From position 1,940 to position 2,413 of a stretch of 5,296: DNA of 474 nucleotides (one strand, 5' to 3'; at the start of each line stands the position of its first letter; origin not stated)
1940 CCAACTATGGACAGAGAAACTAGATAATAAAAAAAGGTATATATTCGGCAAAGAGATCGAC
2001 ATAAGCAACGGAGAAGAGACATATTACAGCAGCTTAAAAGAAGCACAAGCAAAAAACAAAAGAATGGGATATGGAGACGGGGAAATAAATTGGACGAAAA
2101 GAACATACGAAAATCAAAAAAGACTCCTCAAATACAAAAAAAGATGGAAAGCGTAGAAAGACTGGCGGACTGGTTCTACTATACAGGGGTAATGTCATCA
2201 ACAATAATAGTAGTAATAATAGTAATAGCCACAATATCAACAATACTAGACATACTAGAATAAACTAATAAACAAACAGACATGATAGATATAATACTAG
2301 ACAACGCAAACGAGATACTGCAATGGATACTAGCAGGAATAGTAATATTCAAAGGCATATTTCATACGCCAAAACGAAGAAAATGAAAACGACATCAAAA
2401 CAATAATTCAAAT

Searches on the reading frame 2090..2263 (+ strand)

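Call 8: search_protein_families(library=pfam, proteins=[window:2090-2263:+], max_evalue=0.01)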
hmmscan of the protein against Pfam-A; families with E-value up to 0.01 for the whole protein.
window:2090-2263:+ (57 aa): 1 family
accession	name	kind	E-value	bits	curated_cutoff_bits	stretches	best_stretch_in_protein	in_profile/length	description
PF24664.1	Monjiviricetes_fusion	-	0.0092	14.4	27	1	15-55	529-570/653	Viral fusion glycoprotein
